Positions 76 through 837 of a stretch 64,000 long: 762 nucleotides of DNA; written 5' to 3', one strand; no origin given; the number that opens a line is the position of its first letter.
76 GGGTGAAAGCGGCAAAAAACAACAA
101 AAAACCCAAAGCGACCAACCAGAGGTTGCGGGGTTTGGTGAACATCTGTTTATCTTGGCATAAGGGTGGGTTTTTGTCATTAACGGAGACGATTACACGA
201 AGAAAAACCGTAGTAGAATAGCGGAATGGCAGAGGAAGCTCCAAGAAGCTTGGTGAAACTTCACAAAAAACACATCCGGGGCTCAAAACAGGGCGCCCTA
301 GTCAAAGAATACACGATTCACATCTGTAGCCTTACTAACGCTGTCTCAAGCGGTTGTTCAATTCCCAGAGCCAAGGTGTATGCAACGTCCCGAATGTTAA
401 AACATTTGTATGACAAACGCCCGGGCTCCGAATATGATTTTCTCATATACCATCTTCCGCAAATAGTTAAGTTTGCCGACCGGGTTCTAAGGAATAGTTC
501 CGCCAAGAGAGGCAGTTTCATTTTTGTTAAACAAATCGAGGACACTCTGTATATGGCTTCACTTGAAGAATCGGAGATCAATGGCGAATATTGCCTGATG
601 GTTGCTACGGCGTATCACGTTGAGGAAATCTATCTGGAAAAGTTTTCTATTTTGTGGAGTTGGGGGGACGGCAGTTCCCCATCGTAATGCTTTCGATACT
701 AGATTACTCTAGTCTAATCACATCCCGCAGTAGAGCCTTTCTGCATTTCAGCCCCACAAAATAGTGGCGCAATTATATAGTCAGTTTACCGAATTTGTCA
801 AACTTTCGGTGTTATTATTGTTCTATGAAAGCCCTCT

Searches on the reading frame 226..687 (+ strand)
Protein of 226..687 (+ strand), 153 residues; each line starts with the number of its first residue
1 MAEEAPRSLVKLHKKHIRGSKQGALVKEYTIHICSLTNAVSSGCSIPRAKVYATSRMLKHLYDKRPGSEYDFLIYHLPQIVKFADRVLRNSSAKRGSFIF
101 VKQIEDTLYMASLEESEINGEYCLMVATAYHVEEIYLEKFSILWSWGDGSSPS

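Call 61: find_encoding_contigs(protein=window:226-687:+, flank=10000, max_places=2)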
Protein window:226-687:+ (153 aa): 2 contigs read that carry it; 1 place shown.
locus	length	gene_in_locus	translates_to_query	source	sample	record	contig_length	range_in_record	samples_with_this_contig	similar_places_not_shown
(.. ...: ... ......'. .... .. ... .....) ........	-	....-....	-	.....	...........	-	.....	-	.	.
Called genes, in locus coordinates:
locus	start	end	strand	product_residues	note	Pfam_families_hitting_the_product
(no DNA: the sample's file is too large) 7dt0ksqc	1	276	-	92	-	?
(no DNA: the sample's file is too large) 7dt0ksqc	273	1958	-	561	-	PF13231:PMT_2 (weak)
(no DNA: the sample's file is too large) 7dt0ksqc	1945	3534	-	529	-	PF13231:PMT_2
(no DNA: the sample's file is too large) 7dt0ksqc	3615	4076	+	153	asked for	PF18812:PBECR3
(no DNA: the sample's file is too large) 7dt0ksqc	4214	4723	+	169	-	PF00702:Hydrolase (faint), PF08645:PNK3P (weak), PF13419:HAD_2 (weak), PF13242:Hydrolase_like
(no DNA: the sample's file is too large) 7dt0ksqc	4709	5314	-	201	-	PF13420:Acetyltransf_4 (faint), PF00583:Acetyltransf_1, PF13673:Acetyltransf_10 (weak), PF13508:Acetyltransf_7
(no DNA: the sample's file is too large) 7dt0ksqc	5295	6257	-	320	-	PF00535:Glycos_transf_2, PF10111:Glyco_tranf_2_2 (faint), PF13641:Glyco_tranf_2_3, PF13632:Glyco_trans_2_3 (weak)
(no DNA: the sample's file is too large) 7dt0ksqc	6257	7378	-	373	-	PF13439:Glyco_transf_4 (weak), PF00534:Glycos_transf_1, PF13692:Glyco_trans_1_4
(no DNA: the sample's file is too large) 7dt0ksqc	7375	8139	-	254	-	PF00535:Glycos_transf_2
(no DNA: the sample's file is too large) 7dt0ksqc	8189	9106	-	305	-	PF00535:Glycos_transf_2, PF13641:Glyco_tranf_2_3, PF13632:Glyco_trans_2_3 (weak)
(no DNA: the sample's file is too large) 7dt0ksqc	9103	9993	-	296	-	PF00535:Glycos_transf_2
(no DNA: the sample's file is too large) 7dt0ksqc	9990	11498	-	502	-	PF01943:Polysacc_synt, PF13440:Polysacc_synt_3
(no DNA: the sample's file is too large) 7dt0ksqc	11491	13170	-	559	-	PF10131:PTPS_related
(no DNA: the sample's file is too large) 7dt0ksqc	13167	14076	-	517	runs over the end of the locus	PF02366:PMT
